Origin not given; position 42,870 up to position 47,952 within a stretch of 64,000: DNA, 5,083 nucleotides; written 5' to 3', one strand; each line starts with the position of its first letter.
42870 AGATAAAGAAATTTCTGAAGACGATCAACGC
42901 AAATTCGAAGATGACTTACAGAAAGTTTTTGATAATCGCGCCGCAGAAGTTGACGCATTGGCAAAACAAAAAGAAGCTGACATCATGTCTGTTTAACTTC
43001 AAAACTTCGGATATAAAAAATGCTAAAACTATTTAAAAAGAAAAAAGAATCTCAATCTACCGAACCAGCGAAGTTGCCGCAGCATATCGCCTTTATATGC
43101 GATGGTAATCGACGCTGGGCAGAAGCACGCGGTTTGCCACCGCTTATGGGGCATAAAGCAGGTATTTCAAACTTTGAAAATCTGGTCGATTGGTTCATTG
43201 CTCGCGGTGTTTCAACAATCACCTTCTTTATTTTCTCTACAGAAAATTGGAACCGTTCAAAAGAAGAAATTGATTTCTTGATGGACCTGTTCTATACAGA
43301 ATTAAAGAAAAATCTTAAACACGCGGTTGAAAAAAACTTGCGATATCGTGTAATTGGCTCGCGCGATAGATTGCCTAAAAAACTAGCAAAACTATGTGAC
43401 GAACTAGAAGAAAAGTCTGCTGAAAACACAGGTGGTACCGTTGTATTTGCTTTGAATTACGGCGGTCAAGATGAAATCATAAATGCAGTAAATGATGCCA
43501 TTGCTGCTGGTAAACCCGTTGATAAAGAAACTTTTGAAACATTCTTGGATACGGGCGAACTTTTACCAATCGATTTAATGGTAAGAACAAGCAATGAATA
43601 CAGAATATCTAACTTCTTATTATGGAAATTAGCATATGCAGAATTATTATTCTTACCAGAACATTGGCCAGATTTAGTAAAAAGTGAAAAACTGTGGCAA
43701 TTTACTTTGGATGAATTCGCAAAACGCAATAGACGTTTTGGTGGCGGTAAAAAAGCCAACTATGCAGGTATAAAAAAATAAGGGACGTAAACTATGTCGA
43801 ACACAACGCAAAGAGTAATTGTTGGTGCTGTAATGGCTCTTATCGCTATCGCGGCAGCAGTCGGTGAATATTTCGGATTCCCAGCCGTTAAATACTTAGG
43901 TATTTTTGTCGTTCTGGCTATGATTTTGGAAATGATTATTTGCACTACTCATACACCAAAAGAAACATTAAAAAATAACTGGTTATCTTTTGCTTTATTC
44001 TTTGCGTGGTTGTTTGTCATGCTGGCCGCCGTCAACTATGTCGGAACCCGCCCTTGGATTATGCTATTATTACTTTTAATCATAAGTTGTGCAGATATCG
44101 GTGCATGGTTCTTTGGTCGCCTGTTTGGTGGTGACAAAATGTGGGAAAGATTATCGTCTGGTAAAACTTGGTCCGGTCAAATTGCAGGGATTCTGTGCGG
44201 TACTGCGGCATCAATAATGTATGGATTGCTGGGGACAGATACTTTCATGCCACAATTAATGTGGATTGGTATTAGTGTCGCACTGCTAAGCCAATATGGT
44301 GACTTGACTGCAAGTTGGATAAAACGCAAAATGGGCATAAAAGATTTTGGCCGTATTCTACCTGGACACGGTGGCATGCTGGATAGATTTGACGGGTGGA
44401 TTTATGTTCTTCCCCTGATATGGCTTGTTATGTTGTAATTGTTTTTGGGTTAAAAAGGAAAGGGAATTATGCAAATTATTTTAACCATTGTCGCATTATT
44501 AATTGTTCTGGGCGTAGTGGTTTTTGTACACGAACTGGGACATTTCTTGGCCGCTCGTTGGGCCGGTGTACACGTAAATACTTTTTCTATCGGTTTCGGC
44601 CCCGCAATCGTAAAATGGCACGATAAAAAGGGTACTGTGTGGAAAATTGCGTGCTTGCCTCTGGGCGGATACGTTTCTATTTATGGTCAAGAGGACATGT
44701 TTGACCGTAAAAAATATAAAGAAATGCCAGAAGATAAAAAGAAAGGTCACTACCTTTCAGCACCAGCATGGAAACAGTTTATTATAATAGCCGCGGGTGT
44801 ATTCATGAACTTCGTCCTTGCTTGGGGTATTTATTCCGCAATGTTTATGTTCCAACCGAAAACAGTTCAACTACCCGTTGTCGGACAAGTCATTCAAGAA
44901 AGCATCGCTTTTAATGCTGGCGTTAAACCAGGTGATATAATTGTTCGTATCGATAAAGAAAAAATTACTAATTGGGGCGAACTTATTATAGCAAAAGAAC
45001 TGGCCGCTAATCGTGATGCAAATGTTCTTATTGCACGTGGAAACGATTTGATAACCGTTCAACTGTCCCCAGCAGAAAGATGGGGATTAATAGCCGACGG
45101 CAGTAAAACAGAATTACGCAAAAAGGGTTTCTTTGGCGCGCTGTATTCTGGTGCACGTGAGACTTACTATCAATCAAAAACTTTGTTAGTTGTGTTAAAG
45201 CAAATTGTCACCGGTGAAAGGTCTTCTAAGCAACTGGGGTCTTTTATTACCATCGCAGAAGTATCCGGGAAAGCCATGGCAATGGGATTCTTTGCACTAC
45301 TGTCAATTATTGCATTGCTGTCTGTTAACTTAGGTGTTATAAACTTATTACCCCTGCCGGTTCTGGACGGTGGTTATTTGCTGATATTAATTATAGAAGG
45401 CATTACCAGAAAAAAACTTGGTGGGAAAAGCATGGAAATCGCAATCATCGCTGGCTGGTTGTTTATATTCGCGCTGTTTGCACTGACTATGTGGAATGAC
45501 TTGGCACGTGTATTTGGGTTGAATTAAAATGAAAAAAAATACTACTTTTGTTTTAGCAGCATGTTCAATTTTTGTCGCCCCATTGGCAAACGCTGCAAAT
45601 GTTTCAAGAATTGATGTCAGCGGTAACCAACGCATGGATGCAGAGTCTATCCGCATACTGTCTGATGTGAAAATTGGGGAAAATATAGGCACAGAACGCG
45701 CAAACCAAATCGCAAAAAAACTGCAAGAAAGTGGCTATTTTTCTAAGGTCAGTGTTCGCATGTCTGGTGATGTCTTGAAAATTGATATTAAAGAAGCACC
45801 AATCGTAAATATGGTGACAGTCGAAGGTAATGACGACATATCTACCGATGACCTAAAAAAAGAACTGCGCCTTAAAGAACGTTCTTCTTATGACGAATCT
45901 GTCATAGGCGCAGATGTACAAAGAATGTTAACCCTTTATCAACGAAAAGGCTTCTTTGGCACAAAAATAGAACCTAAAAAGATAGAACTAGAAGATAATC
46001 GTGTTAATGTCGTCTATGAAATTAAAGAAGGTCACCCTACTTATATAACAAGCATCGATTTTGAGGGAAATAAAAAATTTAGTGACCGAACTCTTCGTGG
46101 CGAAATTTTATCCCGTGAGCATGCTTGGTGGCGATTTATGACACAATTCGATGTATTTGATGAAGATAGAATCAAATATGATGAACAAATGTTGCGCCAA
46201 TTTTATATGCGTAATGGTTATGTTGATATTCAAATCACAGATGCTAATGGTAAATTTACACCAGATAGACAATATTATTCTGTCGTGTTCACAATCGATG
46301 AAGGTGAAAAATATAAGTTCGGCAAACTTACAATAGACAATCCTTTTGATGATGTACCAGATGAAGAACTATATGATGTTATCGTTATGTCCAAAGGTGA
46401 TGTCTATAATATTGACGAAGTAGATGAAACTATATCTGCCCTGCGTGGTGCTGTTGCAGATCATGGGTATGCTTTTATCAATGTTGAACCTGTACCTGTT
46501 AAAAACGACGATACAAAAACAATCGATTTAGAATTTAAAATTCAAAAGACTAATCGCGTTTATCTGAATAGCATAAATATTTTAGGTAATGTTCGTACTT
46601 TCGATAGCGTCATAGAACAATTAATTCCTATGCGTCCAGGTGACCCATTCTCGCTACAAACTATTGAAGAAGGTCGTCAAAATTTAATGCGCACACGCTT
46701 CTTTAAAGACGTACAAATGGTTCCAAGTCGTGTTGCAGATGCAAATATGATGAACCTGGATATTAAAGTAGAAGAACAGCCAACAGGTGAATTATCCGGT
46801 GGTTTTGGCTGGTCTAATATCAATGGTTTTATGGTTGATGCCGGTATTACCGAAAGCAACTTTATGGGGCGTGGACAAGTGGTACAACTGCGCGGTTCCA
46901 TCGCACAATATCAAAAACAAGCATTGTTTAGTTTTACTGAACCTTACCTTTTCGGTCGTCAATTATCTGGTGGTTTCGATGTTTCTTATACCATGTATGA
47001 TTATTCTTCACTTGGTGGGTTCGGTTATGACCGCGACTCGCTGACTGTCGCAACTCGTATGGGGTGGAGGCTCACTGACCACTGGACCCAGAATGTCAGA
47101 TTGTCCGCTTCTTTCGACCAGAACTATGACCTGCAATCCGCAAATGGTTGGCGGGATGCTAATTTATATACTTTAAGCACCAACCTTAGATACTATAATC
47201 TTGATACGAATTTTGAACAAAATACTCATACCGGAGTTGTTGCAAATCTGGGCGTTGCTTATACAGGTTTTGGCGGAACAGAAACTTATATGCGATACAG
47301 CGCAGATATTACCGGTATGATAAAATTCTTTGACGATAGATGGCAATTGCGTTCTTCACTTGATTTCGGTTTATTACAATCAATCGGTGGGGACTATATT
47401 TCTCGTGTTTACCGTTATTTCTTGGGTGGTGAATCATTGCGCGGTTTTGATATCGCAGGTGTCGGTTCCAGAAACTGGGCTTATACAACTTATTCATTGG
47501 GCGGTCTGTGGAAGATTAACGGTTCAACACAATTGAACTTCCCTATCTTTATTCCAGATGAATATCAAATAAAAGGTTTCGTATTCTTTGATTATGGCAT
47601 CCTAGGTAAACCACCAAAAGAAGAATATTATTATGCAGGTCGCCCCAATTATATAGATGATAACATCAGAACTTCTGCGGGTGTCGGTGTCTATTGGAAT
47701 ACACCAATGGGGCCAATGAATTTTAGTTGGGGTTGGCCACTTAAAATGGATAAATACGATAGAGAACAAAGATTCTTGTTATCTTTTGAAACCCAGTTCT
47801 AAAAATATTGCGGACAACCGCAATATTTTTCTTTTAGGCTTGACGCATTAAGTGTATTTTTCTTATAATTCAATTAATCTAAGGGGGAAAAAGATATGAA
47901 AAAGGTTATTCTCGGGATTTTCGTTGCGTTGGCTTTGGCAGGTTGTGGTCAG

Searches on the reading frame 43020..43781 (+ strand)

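Call 74: search_protein_families(library=pfam, proteins=[window:43020-43781:+], max_evalue=0.0001)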
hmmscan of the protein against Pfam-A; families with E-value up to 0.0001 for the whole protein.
window:43020-43781:+ (253 aa): 1 family
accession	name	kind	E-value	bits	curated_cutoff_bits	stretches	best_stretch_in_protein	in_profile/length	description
PF01255.24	Prenyltransf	-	1.1e-68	231.5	27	1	26-241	1-219/219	Putative undecaprenyl diphosphate synthase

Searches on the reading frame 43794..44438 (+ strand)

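Call 74: search_protein_families(library=pfam, proteins=[window:43794-44438:+], max_evalue=0.0001)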
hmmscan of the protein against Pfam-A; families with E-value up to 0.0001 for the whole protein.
window:43794-44438:+ (214 aa): 2 families
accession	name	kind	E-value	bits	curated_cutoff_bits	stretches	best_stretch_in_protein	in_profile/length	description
PF01148.25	CTP_transf_1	-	1e-45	157.1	24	1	10-213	55-261/264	Cytidylyltransferase family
PF01864.22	CarS-like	-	8.7e-05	23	22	1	120-183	44-115/175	CDP-archaeol synthase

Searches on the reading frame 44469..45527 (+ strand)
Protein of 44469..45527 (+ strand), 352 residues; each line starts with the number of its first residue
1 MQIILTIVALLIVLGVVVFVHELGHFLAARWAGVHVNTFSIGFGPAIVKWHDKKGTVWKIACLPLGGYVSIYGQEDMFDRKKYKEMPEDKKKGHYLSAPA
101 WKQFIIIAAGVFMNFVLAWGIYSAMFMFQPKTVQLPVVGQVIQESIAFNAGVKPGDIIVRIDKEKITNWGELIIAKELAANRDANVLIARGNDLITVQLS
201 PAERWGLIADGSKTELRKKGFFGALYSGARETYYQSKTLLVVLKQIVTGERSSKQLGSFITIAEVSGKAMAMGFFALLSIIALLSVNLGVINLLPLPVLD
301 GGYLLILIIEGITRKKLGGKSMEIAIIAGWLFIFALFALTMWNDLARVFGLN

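Call 74: search_protein_families(library=pfam, proteins=[window:44469-45527:+], max_evalue=0.0001)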
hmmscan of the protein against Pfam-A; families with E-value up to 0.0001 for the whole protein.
window:44469-45527:+ (352 aa): 3 families
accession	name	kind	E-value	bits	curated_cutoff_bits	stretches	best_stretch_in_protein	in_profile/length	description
PF02163.28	Peptidase_M50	-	1.7e-59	201.3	27.2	1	10-336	2-221/221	Peptidase family M50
PF17820.7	PDZ_6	-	6.3e-06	26.3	27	1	137-168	1-32/54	PDZ domain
PF13180.12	PDZ_2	-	4.5e-05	24.1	27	1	137-199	15-78/80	PDZ domain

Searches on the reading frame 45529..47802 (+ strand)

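Call 43: search_protein_families(library=pfam, proteins=[window:45529-47802:+], max_evalue=0.00001)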
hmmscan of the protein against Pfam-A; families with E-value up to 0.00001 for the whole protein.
window:45529-47802:+ (757 aa): 3 families
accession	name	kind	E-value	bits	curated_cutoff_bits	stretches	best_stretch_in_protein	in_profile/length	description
PF07244.20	POTRA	-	1.4e-62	208.8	21.3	4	92-168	2-79/79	Surface antigen variable number repeat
PF01103.29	Omp85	-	2.1e-46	159.4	24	1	444-754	1-322/325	Omp85 superfamily domain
PF08478.15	POTRA_1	-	4.9e-12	46.4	23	0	24-89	2-68/69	POTRA domain, FtsQ-type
